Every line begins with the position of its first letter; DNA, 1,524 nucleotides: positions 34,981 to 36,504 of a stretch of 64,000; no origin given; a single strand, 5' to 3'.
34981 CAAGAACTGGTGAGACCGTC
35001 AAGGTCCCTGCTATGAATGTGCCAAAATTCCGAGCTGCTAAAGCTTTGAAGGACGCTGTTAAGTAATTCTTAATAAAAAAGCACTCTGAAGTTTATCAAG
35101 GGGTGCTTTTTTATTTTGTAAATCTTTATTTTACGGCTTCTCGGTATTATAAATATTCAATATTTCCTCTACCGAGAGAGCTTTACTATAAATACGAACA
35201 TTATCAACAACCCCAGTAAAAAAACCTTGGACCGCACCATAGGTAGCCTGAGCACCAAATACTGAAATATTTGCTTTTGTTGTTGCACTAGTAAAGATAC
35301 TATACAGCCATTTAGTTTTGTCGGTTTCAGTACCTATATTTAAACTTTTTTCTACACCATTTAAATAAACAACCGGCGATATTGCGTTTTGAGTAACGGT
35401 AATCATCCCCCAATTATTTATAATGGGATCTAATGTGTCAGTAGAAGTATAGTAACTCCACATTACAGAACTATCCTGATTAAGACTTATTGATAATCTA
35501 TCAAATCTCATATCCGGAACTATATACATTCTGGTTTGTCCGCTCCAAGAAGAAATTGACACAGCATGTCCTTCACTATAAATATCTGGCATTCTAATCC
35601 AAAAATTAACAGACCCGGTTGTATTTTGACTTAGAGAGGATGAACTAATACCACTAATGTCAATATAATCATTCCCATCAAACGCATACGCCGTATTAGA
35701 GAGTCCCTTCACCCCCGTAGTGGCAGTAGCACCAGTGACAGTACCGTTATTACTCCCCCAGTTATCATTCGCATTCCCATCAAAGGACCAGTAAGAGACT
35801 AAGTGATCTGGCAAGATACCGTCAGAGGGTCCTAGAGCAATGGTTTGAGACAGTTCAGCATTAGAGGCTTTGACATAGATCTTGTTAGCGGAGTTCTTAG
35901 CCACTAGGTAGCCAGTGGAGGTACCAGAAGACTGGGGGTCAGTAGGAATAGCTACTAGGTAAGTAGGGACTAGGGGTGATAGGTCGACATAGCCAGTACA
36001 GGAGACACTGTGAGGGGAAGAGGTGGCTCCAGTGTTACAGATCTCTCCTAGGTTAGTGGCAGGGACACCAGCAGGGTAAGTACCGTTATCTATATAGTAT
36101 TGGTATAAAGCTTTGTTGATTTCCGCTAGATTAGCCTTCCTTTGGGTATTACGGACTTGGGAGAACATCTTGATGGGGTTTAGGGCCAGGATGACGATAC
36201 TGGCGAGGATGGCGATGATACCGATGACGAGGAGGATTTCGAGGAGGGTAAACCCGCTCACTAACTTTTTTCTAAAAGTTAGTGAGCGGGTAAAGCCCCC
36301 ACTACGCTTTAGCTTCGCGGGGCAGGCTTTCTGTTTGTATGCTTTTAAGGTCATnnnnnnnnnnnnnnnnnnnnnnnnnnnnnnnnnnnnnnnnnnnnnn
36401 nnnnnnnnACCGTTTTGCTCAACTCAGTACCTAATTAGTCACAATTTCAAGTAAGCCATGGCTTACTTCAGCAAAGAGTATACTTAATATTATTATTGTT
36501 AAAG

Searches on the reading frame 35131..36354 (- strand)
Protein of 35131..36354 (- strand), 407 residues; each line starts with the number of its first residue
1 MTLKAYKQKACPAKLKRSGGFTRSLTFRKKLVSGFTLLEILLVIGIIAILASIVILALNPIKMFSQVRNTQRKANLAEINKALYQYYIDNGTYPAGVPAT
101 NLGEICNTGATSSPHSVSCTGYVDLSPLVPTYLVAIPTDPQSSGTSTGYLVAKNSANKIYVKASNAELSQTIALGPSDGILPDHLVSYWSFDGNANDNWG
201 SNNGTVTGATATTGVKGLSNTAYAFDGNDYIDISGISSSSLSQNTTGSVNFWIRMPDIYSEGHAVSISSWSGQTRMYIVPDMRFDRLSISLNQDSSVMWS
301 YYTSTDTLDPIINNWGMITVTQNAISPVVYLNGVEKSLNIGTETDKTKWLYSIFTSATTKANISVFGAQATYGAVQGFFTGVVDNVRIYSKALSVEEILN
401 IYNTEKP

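Call 8: search_protein_families(library=pfam, proteins=[window:35131-36354:-], max_evalue=0.01)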
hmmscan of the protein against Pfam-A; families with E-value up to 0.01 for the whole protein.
window:35131-36354:- (407 aa): 2 families
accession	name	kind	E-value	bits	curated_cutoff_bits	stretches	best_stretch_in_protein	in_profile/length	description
PF13385.13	Laminin_G_3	-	3.5e-11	43.9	27.6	1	226-398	2-150/151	Concanavalin A-like lectin/glucanases superfamily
PF07963.17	N_methyl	-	0.00028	20.8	21.2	1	32-54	4-26/27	Prokaryotic N-terminal methylation motif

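Call 9: search_protein_families(library=ncbifam, proteins=[window:35131-36354:-], max_evalue=0.01)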
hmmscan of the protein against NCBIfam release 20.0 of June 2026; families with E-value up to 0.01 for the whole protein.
window:35131-36354:- (407 aa): 10 families
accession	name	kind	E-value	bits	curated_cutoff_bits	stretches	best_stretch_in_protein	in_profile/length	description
TIGR01710.1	typeII_sec_gspG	equivalog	5e-09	36.3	88.85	1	33-95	1-61/134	type II secretion system major pseudopilin GspG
NF052521.1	TafC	equivalog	5.7e-08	32.3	410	1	140-405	101-363/373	TafC family fimbrial protein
TIGR01708.2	typeII_sec_gspH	equivalog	2e-06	27.9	80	1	33-59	2-28/169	type II secretion system minor pseudopilin GspH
NF041775.1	typeIV_PilA_Myxo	equivalog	0.00011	22.3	400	1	33-89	11-65/214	type IV pilin protein PilA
NF040999.1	pilin_ComGC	equivalog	0.00015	21.9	75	1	33-94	2-61/84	competence type IV pilus major pilin ComGC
TIGR02532.1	IV_pilin_GFxxxE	domain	0.00017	21.3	16.3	1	33-55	2-24/24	prepilin-type N-terminal cleavage/methylation domain-containing protein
NF007862.0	PRK10574.1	equivalog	0.00053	20.1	138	1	33-86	5-49/145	prepilin peptidase-dependent pilin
NF041013.1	T4P_ComGE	equivalog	0.00064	19.8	49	1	32-74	3-45/83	competence type IV pilus minor pilin ComGE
NF040982.1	ComGD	equivalog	0.0018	18.7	70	1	33-72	2-39/139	competence type IV pilus minor pilin ComGD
TIGR01711.1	gspJ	equivalog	0.0031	17.3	64.85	1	34-83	2-50/192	type II secretion system minor pseudopilin GspJ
